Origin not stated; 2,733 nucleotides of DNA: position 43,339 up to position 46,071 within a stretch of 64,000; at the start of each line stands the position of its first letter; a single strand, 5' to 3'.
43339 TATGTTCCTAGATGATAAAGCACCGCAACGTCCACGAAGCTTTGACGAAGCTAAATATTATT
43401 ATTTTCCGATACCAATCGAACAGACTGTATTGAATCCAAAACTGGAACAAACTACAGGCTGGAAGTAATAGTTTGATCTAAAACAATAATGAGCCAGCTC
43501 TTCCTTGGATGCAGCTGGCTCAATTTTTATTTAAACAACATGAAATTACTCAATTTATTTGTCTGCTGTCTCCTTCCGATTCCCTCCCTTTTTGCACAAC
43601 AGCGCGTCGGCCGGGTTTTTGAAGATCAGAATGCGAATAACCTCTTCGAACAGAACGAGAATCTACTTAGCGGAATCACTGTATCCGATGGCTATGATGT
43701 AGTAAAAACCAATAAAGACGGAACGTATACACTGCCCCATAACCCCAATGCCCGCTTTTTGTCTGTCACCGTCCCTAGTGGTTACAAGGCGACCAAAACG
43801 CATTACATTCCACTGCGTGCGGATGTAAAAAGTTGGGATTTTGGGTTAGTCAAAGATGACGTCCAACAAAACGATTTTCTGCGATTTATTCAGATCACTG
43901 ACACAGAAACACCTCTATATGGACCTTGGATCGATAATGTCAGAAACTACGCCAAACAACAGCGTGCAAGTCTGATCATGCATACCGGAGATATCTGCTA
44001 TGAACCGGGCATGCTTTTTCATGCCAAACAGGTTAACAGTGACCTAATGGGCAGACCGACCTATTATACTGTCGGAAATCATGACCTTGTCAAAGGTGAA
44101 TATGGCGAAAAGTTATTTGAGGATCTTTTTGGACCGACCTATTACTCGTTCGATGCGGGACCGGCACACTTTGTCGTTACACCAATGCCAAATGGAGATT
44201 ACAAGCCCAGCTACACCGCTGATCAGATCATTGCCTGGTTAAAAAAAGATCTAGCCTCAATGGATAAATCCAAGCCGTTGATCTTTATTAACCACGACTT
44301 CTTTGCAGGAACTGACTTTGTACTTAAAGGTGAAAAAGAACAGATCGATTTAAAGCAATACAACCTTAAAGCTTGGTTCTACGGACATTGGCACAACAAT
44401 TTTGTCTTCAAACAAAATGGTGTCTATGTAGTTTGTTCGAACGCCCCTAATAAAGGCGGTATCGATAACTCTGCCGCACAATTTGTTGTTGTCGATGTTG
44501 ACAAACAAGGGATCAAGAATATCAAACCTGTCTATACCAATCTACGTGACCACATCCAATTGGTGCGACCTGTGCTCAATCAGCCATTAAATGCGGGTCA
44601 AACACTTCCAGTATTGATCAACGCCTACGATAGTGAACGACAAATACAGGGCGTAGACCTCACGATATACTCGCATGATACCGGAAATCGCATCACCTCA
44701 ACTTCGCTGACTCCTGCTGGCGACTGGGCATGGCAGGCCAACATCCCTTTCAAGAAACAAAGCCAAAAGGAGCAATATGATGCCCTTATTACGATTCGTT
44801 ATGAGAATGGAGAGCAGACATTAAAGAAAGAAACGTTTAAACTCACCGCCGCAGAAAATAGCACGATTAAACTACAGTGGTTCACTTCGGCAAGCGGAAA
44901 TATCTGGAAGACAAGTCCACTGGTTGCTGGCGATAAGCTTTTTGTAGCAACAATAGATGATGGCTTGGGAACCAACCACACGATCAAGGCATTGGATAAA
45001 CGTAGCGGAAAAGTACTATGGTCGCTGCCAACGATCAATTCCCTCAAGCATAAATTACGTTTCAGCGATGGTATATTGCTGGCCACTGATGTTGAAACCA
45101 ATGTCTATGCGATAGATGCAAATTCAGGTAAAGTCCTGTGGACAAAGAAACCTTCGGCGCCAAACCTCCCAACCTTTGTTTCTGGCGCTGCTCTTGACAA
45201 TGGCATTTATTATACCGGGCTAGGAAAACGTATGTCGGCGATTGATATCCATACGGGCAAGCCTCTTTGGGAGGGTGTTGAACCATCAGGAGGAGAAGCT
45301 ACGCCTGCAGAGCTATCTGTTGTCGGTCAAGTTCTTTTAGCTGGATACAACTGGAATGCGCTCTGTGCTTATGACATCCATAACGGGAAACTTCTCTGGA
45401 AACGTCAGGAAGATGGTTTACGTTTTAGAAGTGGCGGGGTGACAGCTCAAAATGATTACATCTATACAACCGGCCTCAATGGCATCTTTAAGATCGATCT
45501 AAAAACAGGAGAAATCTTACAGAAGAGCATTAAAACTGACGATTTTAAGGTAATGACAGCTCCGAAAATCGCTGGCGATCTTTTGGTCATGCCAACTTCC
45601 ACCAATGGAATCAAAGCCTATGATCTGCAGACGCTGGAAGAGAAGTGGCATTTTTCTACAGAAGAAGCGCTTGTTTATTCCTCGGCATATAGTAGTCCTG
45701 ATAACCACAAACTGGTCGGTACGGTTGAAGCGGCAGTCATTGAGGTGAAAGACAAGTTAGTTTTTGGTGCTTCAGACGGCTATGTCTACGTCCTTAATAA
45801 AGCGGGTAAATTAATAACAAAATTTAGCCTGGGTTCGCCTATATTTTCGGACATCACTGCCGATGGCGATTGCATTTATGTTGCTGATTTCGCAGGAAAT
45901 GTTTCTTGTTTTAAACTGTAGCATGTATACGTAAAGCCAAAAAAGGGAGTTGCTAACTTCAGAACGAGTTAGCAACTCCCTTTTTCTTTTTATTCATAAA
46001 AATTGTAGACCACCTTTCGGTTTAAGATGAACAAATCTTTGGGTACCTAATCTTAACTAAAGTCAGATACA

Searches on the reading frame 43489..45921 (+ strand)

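Call 11: search_protein_families(library=pfam, proteins=[window:43489-45921:+], max_evalue=0.001)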
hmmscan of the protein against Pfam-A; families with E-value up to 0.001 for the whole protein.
window:43489-45921:+ (810 aa): 6 families
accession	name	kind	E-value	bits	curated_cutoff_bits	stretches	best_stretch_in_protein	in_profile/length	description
PF13360.13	PQQ_2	-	1.2e-32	113.9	27.6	2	496-720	2-231/233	Outer membrane protein assembly factor BamB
PF13570.13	Beta-prop_ACSF4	-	1.2e-21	77.9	133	2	572-792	63-264/329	Beta-alanine-activating enzyme, beta-propeller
PF16371.11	MetallophosN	-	3.8e-14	53.1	35.6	1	55-114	5-71/77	N terminal of Calcineurin-like phosphoesterase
PF01011.28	PQQ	-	6.2e-14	52.1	26.7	0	674-780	36-141/595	Glucose/ethanol/alcohol dehydrogenase, beta-propeller domain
PF00149.33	Metallophos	-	1.2e-08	36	21.5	1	132-303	2-190/191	Calcineurin-like phosphoesterase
PF12850.12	Metallophos_2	-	0.00056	20.4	27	0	150-317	18-132/154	Calcineurin-like phosphoesterase superfamily domain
